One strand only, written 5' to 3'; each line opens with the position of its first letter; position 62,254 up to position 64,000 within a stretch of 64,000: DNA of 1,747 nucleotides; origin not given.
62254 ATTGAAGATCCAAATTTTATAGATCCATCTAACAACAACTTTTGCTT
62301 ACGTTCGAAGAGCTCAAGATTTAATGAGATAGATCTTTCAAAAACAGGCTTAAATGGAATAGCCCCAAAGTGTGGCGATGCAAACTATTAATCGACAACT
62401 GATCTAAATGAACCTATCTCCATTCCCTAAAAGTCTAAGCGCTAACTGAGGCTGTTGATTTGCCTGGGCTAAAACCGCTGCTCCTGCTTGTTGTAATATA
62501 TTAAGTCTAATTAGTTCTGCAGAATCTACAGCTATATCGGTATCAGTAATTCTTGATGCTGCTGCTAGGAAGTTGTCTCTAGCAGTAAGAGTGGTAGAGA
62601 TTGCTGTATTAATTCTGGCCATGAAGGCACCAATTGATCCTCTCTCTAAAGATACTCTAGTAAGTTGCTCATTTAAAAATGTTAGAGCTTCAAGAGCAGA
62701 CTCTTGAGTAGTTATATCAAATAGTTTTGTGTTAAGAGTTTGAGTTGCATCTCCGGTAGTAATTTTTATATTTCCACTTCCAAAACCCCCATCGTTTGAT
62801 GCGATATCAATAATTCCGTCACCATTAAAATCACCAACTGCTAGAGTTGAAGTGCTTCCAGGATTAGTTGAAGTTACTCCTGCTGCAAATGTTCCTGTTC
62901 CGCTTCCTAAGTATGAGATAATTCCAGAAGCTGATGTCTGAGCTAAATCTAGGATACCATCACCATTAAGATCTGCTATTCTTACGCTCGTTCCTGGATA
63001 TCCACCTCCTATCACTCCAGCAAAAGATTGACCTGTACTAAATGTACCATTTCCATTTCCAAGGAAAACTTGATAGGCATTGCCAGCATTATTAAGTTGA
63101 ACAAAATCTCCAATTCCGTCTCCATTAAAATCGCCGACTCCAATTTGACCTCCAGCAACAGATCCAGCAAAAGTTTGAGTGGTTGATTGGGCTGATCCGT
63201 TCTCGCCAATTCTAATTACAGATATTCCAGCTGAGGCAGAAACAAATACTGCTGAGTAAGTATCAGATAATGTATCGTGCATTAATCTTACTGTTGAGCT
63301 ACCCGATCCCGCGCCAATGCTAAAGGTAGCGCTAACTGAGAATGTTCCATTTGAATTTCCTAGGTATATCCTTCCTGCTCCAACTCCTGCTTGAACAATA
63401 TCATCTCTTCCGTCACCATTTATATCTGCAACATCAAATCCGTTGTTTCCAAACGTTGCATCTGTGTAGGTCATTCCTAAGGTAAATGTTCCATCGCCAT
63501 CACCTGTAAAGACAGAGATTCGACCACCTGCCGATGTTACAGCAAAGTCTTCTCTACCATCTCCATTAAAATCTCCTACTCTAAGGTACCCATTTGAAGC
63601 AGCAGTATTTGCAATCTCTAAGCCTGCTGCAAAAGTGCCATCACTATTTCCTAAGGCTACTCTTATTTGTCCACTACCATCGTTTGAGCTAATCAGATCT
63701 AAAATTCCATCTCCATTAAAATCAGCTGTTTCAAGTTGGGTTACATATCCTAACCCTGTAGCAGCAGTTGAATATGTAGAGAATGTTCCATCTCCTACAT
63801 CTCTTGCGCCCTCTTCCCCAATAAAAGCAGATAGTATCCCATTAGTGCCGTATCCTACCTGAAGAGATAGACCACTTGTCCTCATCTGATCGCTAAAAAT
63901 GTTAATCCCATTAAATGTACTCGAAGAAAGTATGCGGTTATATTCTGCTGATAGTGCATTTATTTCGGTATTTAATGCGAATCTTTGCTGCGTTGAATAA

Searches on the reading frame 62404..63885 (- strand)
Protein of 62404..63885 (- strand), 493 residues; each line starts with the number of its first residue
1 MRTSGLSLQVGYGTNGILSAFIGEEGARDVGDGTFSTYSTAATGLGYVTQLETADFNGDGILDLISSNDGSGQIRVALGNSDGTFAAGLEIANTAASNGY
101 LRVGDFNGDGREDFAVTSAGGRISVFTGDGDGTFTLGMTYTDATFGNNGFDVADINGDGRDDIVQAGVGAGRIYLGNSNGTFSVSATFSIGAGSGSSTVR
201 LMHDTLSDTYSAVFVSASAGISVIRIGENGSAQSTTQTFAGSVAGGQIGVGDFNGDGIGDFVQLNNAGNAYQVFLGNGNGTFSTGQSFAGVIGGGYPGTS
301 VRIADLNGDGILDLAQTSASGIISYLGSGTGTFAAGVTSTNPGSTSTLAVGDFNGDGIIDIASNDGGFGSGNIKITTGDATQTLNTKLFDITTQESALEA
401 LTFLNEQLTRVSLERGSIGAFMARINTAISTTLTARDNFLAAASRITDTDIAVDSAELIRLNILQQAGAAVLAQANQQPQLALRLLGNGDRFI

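Call 19: search_protein_families(library=pfam, proteins=[window:62404-63885:-], max_evalue=0.00001)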
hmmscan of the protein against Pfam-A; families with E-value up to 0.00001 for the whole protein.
window:62404-63885:- (493 aa): 4 families
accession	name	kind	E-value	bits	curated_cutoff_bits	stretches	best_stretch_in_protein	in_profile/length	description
PF13517.12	FG-GAP_3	-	3.4e-43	146.5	26.9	4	55-116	1-61/61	FG-GAP-like repeat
PF01839.29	FG-GAP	-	1.4e-20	73.2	22.1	0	103-127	7-27/37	FG-GAP repeat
PF00700.27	Flagellin_C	-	2.7e-16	60.1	23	1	403-486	3-86/86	Bacterial flagellin C-terminal helical region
PF12256.14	TcdB_toxin_midN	-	2.3e-06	27.5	24.8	0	297-319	26-48/181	Insecticide toxin TcdB middle/N-terminal region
